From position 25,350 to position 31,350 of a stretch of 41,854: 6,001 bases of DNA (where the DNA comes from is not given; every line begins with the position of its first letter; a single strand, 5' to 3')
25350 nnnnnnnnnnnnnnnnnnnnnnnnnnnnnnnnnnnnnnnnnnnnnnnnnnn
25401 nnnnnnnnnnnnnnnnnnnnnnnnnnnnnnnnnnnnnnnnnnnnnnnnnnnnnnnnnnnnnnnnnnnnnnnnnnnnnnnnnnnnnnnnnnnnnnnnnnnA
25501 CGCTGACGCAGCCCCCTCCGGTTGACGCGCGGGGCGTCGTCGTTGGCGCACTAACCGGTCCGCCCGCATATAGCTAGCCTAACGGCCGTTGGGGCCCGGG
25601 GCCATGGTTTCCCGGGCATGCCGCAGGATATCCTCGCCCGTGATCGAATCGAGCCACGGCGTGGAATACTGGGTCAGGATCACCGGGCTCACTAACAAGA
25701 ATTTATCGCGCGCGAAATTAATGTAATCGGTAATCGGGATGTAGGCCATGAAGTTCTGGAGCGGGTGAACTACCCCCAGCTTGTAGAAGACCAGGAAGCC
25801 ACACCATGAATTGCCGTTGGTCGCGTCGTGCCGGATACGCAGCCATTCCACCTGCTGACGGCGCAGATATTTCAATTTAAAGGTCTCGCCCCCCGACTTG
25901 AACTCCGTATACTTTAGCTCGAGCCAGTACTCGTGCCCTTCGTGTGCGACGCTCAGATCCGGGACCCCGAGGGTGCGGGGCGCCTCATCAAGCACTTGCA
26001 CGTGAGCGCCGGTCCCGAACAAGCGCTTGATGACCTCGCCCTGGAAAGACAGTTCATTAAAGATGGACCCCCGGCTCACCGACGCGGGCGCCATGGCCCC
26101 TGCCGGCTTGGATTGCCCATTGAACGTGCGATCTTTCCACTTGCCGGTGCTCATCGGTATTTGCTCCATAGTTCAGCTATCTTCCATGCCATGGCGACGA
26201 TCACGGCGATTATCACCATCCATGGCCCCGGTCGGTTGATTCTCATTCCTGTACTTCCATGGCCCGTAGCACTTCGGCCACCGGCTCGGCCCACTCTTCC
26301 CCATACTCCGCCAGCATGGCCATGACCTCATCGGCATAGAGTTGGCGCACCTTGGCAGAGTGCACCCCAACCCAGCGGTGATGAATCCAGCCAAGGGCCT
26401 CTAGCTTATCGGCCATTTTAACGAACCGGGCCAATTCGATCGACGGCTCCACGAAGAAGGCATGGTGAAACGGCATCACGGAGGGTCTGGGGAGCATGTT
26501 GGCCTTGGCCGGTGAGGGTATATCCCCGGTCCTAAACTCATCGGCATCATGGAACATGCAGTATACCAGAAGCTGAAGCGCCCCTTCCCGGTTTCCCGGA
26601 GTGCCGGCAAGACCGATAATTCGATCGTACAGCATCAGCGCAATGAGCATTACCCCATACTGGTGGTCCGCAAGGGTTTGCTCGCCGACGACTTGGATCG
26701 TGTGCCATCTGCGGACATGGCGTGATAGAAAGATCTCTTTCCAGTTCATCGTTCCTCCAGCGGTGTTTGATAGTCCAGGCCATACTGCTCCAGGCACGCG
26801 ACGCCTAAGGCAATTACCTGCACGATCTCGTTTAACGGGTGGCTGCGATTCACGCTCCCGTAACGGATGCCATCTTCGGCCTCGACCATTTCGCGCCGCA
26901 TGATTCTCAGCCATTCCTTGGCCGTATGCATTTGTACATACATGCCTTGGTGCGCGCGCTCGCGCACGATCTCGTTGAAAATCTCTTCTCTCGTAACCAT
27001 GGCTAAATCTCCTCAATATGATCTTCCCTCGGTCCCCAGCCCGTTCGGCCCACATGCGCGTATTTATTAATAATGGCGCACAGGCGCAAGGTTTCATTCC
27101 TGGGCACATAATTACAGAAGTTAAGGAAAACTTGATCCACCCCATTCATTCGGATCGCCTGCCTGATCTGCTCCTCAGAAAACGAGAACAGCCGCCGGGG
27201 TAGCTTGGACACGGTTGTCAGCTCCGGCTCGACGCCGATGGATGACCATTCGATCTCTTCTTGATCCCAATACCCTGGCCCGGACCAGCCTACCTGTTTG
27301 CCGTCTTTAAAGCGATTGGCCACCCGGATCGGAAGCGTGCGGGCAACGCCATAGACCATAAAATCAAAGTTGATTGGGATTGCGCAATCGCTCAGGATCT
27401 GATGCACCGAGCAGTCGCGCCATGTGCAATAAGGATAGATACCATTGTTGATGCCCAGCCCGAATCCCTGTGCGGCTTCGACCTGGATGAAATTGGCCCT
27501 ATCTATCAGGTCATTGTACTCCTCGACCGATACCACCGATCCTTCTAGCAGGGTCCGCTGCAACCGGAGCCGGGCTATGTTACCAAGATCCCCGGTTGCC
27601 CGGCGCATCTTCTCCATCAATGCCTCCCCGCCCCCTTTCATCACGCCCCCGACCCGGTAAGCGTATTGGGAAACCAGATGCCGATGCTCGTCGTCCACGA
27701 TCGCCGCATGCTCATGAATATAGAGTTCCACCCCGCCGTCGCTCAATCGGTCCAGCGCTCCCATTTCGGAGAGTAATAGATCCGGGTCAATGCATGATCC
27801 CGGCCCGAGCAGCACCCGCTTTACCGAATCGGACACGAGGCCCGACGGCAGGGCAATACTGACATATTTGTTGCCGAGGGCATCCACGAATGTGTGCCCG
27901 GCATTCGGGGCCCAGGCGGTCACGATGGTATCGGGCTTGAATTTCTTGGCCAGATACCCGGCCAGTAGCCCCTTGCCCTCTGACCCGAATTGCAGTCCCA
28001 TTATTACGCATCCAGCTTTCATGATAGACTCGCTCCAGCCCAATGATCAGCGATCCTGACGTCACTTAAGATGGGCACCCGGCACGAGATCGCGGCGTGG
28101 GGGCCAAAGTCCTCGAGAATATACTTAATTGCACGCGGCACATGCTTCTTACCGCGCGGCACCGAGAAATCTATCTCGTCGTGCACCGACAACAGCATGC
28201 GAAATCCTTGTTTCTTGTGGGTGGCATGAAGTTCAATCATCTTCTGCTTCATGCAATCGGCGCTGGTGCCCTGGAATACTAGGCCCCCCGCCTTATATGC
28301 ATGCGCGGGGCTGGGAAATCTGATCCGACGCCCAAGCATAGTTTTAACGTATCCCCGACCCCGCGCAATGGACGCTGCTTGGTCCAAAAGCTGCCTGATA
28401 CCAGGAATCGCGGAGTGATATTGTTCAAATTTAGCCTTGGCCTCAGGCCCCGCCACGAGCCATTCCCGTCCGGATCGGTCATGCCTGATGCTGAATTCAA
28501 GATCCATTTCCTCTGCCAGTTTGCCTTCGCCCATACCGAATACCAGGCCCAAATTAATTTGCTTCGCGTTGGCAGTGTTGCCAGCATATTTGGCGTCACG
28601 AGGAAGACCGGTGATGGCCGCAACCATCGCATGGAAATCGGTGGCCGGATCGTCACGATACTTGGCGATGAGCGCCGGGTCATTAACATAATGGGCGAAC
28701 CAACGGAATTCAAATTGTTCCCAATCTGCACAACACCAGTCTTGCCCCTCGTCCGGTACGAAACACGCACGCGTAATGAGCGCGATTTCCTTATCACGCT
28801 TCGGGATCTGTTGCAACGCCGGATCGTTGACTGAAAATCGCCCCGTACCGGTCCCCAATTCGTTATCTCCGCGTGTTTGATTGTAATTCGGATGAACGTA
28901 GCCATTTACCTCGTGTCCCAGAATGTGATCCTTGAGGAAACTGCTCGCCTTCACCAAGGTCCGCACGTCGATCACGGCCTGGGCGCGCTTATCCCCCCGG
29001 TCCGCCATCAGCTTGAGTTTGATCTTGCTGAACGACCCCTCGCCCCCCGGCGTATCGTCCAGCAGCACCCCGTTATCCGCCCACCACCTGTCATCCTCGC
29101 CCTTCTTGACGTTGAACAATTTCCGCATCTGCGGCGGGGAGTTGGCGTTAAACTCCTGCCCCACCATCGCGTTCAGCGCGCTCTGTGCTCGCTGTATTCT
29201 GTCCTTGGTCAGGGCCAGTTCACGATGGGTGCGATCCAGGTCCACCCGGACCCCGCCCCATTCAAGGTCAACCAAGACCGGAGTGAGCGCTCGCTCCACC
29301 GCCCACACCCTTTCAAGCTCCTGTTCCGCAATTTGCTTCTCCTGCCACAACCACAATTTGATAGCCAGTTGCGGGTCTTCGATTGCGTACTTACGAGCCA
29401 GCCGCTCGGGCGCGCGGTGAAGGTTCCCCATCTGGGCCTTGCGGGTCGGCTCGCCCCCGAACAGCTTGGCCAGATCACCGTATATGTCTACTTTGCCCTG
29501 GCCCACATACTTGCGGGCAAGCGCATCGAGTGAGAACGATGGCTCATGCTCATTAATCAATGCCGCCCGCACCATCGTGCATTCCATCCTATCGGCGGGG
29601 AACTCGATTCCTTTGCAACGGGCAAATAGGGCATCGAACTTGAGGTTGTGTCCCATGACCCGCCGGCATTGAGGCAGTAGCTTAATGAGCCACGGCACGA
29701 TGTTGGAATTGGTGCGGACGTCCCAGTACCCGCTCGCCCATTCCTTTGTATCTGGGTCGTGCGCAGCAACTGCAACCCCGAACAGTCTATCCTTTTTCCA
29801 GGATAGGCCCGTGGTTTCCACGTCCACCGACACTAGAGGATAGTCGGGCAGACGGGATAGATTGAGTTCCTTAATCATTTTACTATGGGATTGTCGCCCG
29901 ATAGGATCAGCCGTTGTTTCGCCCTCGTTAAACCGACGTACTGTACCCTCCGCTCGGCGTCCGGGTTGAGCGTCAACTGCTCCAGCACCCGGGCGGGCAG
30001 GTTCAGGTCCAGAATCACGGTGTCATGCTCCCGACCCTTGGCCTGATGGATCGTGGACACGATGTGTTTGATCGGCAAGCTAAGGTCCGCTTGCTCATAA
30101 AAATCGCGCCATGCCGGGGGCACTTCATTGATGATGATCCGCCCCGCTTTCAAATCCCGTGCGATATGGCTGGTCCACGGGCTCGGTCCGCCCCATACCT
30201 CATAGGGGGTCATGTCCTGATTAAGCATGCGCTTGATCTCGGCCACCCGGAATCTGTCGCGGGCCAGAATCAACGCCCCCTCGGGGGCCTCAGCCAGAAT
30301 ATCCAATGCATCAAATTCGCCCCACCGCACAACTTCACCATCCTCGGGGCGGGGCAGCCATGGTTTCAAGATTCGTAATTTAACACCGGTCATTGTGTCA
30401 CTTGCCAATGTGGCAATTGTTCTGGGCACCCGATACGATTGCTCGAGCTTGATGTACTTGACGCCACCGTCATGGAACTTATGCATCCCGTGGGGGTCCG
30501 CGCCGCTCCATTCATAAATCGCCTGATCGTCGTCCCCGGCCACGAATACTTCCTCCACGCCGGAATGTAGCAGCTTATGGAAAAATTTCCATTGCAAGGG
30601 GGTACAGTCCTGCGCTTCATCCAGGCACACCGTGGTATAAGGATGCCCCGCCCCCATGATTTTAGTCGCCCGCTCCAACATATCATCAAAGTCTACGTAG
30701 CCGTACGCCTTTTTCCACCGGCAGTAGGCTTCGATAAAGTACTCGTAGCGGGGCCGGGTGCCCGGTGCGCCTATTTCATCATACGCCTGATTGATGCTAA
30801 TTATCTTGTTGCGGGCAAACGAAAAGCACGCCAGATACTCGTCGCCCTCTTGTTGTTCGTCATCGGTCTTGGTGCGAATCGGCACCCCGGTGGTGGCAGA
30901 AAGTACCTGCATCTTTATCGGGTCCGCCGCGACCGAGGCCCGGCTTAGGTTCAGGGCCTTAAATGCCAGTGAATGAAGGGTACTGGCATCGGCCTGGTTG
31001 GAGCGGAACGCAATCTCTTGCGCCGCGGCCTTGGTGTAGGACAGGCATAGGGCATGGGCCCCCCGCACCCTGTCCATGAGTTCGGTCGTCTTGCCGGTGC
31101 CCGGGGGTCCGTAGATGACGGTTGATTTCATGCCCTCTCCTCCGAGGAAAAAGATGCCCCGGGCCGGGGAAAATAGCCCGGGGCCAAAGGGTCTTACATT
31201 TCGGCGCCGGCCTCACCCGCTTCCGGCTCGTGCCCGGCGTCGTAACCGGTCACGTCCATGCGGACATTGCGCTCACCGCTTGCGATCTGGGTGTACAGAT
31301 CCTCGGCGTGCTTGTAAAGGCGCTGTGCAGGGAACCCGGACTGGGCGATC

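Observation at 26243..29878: Contiguous dpoZ-purZ-mazZ-datZ block: phage predicted to replace adenine with 2-aminoadenine (Z genome)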

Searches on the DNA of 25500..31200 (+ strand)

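Call 6: search_dna_similar(query=window:25500-31200:+, collection=phages, mode=near, max_rows=20)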
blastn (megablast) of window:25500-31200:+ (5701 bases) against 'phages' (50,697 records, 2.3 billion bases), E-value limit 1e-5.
No match.
